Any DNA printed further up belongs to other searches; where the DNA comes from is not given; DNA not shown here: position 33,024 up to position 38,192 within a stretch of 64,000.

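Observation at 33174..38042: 1622-aa cytoplasmic giant: unknown N-terminal domain, a roughly 700-aa coiled-coil stalk, and a MoxR/AAA_5-like ATPase head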

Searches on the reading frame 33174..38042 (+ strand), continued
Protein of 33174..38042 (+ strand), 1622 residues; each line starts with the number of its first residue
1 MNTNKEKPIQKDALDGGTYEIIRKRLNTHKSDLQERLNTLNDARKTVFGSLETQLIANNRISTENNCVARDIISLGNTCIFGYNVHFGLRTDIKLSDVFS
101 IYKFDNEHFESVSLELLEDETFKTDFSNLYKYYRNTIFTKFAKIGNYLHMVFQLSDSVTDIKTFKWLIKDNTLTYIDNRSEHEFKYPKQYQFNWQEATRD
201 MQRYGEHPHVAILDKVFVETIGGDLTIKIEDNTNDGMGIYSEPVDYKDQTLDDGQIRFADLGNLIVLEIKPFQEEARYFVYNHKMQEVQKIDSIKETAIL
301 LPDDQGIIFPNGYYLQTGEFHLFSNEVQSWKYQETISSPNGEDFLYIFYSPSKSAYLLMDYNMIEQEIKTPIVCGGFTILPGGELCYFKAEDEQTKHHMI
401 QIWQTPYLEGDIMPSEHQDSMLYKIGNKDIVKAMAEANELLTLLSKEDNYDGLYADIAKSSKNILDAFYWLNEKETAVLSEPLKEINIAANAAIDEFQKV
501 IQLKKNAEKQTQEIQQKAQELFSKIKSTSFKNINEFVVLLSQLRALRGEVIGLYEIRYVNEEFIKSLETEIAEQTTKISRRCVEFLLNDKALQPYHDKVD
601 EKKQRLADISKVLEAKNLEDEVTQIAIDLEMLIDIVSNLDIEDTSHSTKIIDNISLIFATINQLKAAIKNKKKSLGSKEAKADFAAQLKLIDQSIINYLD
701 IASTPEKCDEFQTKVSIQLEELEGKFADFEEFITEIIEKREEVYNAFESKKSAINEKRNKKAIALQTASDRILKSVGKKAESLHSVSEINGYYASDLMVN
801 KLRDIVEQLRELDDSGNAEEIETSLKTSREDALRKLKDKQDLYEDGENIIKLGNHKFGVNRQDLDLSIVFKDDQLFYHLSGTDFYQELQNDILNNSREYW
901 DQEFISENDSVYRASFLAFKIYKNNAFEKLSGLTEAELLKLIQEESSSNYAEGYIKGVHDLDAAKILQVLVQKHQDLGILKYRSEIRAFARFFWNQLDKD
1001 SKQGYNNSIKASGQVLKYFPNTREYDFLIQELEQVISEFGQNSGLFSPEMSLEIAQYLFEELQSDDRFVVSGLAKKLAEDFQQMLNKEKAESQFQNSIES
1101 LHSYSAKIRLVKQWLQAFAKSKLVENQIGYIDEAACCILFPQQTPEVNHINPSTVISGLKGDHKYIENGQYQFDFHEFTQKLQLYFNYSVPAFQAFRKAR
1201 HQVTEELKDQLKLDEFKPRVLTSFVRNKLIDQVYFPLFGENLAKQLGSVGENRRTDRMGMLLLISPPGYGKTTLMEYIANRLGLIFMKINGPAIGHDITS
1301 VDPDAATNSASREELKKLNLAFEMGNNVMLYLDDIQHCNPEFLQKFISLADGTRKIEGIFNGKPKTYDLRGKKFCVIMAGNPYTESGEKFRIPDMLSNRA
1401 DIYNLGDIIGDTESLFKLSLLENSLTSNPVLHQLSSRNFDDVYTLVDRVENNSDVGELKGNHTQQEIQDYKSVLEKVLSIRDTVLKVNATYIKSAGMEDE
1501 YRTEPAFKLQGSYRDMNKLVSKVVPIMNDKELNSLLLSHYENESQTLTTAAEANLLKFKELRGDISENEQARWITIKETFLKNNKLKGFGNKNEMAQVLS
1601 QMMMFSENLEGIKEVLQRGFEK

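Call 15: search_solved_structures(query=window:33174-38039:+, max_evalue=1, show_alignments=2)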
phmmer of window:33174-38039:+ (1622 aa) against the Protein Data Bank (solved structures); distinct sequences matched with E-value up to 1: 95 (the best 60 are shown).
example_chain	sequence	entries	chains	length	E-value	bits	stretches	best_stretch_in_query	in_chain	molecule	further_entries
7wub_D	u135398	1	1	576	0.00032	21.5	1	1261-1299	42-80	Transitional endoplasmic reticulum ATPase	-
7wub_C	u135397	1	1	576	0.00032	21.5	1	1261-1299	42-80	Transitional endoplasmic reticulum ATPase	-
5vc7_A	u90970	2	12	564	0.00034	21.4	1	1259-1294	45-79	VCP-like ATPase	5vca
6mck_A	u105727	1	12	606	0.00037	21.3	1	1261-1299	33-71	Transitional endoplasmic reticulum ATPase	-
7swl_A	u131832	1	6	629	0.00039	21.3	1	1227-1294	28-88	Rix7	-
6chs_H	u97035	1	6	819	0.00043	21.1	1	1261-1299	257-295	Putative cell division control protein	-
7lmy_A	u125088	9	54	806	0.00058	20.7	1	1261-1299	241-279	Transitional endoplasmic reticulum ATPase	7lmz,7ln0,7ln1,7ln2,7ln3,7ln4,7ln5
7rlj_A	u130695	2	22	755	0.00058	20.7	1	1261-1299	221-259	Transitional endoplasmic reticulum ATPase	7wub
8yka_A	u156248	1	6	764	0.0006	20.6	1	1261-1299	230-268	Transitional endoplasmic reticulum ATPase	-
5g4g_A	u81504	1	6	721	0.0006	20.6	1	1259-1294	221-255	VCP-LIKE ATPASE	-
7rlb_A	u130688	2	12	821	0.0006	20.6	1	1261-1299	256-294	Transitional endoplasmic reticulum ATPase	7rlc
5g4f_A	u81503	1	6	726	0.00061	20.6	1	1259-1294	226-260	VCP-LIKE ATPASE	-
5c18_A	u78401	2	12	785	0.00063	20.6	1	1261-1299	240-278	Transitional endoplasmic reticulum ATPase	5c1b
7y4w_A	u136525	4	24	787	0.00064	20.5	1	1261-1299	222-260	Transitional endoplasmic reticulum ATPase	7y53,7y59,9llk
5c19_A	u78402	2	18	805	0.00067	20.5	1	1261-1299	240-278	Transitional endoplasmic reticulum ATPase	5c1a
7rlf_A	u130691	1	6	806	0.00067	20.5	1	1261-1299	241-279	Transitional endoplasmic reticulum ATPase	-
7k57_A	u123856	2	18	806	0.00067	20.5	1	1261-1299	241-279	Transitional endoplasmic reticulum ATPase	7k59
10qq_A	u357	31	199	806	0.00067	20.5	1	1261-1299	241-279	Transitional endoplasmic reticulum ATPase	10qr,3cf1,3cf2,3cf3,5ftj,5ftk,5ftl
7rlh_A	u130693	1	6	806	0.00067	20.5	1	1261-1299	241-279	Transitional endoplasmic reticulum ATPase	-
9yrc_A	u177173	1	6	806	0.00067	20.5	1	1261-1299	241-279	Transitional endoplasmic reticulum ATPase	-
7l5w_A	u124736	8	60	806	0.00067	20.5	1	1261-1299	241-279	Transitional endoplasmic reticulum ATPase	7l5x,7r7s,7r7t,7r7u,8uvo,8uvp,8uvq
5ifw_B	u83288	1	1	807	0.00067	20.5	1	1261-1299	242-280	Transitional endoplasmic reticulum ATPase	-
7mdm_B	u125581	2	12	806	0.00068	20.5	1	1261-1299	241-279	Transitional endoplasmic reticulum ATPase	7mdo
7bp8_A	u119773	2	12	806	0.00068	20.4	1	1261-1299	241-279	Transitional endoplasmic reticulum ATPase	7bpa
7bp9_A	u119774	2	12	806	0.00068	20.4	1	1261-1299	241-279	Transitional endoplasmic reticulum ATPase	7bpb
8b5r_A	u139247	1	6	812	0.00068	20.4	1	1261-1299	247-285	Transitional endoplasmic reticulum ATPase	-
7vcs_A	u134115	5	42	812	0.00068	20.4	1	1261-1299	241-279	Transitional endoplasmic reticulum ATPase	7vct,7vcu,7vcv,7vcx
7rl9_A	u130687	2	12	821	0.0007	20.4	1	1261-1299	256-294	Transitional endoplasmic reticulum ATPase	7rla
1r7r_A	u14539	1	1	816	0.0007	20.4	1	1261-1299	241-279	Transitional endoplasmic reticulum ATPase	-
7rld_A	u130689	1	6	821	0.0007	20.4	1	1261-1299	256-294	Transitional endoplasmic reticulum ATPase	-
7rli_A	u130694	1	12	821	0.0007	20.4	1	1261-1299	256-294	Transitional endoplasmic reticulum ATPase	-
11ta_A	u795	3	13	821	0.0007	20.4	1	1261-1299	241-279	Transitional endoplasmic reticulum ATPase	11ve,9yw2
7rlg_A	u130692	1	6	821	0.0007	20.4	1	1261-1299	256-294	Transitional endoplasmic reticulum ATPase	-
7rl7_A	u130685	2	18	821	0.0007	20.4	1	1261-1299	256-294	Transitional endoplasmic reticulum ATPase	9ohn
9y08_A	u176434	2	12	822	0.00071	20.4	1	1261-1299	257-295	Transitional endoplasmic reticulum ATPase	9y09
7rl6_A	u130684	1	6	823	0.00071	20.4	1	1261-1299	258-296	Transitional endoplasmic reticulum ATPase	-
9y06_A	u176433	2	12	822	0.00071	20.4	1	1261-1299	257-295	Transitional endoplasmic reticulum ATPase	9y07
9y03_A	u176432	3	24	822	0.00071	20.4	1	1261-1299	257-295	Transitional endoplasmic reticulum ATPase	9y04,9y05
9y0b_A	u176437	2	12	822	0.00071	20.4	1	1261-1299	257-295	Transitional endoplasmic reticulum ATPase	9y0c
9mpq_A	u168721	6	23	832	0.00073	20.4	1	1261-1299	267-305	Transitional endoplasmic reticulum ATPase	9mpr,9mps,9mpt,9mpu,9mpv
9m4n_A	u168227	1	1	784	0.0011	19.7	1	1261-1299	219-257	Cell division control protein 48 homolog A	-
9m3v_A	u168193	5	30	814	0.0012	19.6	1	1261-1299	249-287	Cell division control protein 48 homolog A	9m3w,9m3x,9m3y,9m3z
9ox9_A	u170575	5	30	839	0.0016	19.2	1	1261-1298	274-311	vesicle-fusing ATPase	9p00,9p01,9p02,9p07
9bji_A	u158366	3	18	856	0.0023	18.7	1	1261-1294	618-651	Nuclear valosin-containing protein-like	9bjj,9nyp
9lgo_A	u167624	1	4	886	0.0024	18.6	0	1261-1294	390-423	ATPase family gene 2 protein homolog A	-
8rhn_K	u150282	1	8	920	0.0026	18.5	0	1261-1294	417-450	ATPase family gene 2 protein homolog A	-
8pqx_A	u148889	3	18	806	0.0074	17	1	1261-1299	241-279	Transitional endoplasmic reticulum ATPase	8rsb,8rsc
6oaa_B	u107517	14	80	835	0.008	16.9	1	1261-1298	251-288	Cell division control protein 48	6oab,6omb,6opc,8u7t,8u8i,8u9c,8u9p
6oa9_A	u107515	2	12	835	0.008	16.9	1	1261-1298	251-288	Cell division control protein 48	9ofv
8dar_A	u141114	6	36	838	0.0081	16.9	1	1261-1298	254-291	Cell division control protein 48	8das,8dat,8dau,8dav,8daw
8r0e_A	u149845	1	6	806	0.0083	16.9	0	1261-1299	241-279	Transitional endoplasmic reticulum ATPase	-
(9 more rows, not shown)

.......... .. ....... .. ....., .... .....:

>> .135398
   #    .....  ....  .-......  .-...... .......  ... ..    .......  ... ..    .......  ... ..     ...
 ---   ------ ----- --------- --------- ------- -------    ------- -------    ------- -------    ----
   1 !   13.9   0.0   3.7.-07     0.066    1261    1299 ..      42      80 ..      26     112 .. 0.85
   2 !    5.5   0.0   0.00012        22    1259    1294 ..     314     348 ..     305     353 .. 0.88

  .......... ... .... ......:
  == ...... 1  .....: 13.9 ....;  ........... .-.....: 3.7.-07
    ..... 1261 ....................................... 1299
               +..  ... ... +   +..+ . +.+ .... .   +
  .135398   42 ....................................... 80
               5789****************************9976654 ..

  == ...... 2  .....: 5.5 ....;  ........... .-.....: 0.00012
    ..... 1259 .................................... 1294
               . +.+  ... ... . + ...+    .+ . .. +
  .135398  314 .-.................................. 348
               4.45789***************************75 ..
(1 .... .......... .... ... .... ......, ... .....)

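Call 20: find_encoding_contigs(protein=window:33174-38039:+, flank=10000, max_places=3)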
Protein window:33174-38039:+ (1622 aa): no gene with exactly this product is on record in the collection.
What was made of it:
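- Tried and rejected: An exact-sequence lookup of the protein found it is not on record (call 20).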

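Call 28: find_related_loci(query=A1, collection=genome_contigs, flank=10000)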
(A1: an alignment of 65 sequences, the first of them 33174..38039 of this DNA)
Query A1 (1622 aa) in genome_contigs; peptide patterns used: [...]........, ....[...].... (x = any residue, [..] = any of these).
600 stretches matched a pattern (row limit reached: there are more); 589 encode a relative of the query (tblastn E <= 1e-3); the best 80 are kept; 80 distinct loci.
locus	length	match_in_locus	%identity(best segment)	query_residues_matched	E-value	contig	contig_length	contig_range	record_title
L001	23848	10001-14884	70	1-1622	0e+0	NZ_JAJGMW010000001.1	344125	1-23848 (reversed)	Leeuwenhoekiella parthenopeia strain Mr9 Scaffold1, whole genome shotgun sequence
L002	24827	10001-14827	68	14-1622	0e+0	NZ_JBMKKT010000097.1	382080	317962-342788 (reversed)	Tenacibaculum sp. MEBiC06402 k141_59, whole genome shotgun sequence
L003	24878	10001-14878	69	4-1621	0e+0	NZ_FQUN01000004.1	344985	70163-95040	Leeuwenhoekiella marinoflava DSM 3653, whole genome shotgun sequence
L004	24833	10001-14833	68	14-1622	0e+0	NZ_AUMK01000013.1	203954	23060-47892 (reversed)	Aquimarina latercula DSM 2041 H526DRAFT_scaffold00010.10_C, whole genome shotgun sequence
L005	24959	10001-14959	63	2-1622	0e+0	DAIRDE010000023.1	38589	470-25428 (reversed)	MAG TPA_asm: Nonlabens sp. isolate CTOTU7307 NODE_1057_length_38589_cov_57.148778, whole genome shotgun sequence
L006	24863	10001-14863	63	1-1617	0e+0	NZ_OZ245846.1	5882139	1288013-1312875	MAG: Ulvibacterium sp. isolate 40d8580c-2cfc-4524-b3ab-290e7e8e622b chromosome 1, complete sequence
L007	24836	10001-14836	67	14-1620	0e+0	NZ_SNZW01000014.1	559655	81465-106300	Maribacter caenipelagi strain CECT 8455 Ga0244633_103, whole genome shotgun sequence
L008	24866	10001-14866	77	1-1622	0e+0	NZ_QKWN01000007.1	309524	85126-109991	Robertkochia solimangrovi strain CL23 Scaffold5_1, whole genome shotgun sequence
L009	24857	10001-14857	63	11-1622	0e+0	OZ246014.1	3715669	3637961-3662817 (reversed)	MAG: Croceivirga sp. isolate 5c42355b-214f-460b-bc36-9640d60be6b8 genome assembly, chromosome: 1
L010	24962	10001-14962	66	10-1622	0e+0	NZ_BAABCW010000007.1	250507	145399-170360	Aquimarina addita strain JCM 17106 sequence07, whole genome shotgun sequence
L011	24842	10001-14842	61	13-1622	0e+0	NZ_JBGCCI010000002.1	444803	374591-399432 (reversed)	Flavobacterium sp. 28YEA47A Ga0573052_02, whole genome shotgun sequence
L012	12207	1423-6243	62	14-1620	0e+0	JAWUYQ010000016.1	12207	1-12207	MAG: Flavobacteriaceae bacterium isolate HBSea_ice_MAG857 BAT.857_918688_flag=1_multi=6.0000_len=12207, whole genome sho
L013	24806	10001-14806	68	14-1615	0e+0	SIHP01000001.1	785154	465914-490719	Flavobacteriaceae bacterium strain Hp32 NODE_1_length_785154_cov_45.4347_ID_8984, whole genome shotgun sequence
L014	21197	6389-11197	52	14-1616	0e+0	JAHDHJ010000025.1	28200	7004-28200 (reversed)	MAG: Saprospiraceae bacterium isolate MAG-67 RZ_4708, whole genome shotgun sequence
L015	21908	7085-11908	68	14-1621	0e+0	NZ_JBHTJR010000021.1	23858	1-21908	Tenacibaculum geojense strain CCUG 60527 GCM70027492_39, whole genome shotgun sequence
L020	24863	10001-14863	50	14-1622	0e+0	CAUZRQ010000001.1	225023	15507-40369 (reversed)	MAG: Planctomycetota bacterium isolate CB6_AW.30 genome assembly, contig: Ga0310123_10000003, whole genome shotgun seque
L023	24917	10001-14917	49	14-1622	0e+0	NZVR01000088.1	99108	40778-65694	MAG: Blastopirellula sp. isolate NAT61 40924, whole genome shotgun sequence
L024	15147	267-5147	49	14-1621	0e+0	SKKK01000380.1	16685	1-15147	MAG: Planctomycetaceae bacterium isolate CSSed162cmA_153 CSSed16-2cmA-8530, whole genome shotgun sequence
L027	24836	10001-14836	51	14-1622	0e+0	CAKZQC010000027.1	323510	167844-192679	MAG TPA_asm: uncultured Saprospiraceae bacterium isolate ERR2094174_bin.4_CONCOCT_v1.1_MAG genome assembly, contig: ERZ6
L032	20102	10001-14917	49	1-1621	0e+0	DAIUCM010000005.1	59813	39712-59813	MAG TPA_asm: Bacteroidota bacterium isolate CTOTU10745 NODE_149_length_59813_cov_10.666388, whole genome shotgun sequenc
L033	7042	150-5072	48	2-1622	0e+0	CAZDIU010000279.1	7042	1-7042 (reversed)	MAG TPA_asm: uncultured Desulfobacterales bacterium isolate binchicken_co168_310 genome assembly, contig: NODE_16516_len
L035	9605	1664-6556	49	4-1621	0e+0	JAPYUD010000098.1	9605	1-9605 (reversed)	MAG: Pirellulaceae bacterium isolate PW8.concoct.81 PW8_8008_length_9605_cov_6.997696, whole genome shotgun sequence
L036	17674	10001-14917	49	13-1622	0e+0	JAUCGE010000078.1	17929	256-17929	Desulfobacterales bacterium HSG16 NODE_113_length_17929, whole genome shotgun sequence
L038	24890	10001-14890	48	14-1622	0e+0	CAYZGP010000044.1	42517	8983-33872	MAG TPA_asm: uncultured Pirellulaceae bacterium isolate SRP114822_co2_89 genome assembly, contig: NODE_748_length_42517_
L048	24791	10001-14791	62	14-1622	0e+0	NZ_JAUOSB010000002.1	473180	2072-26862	Wenyingzhuangia sp. 2_MG-2023 strain B3M12 JILBFBID_2, whole genome shotgun sequence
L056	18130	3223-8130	48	7-1622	0e+0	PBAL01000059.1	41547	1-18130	MAG: Verrucomicrobiales bacterium isolate SP5 MHASMcontig_2483334, whole genome shotgun sequence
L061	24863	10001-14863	47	8-1622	0e+0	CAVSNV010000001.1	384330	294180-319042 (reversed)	MAG: uncultured Verrucomicrobiae bacterium isolate MFD03250.bin.2.61 genome assembly, contig: contig_10054, whole genome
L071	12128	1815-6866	43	8-1621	0e+0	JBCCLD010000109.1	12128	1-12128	MAG: Bacteroidota bacterium isolate P01_C01_bin.19 k141_2281400_length_12128_cov_95.3636, whole genome shotgun sequence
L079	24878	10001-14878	43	13-1622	0e+0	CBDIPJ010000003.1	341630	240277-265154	MAG: Limisphaerales bacterium isolate CRY1-m2-bin13 genome assembly, contig: CRY1-CANU-62, whole genome shotgun sequence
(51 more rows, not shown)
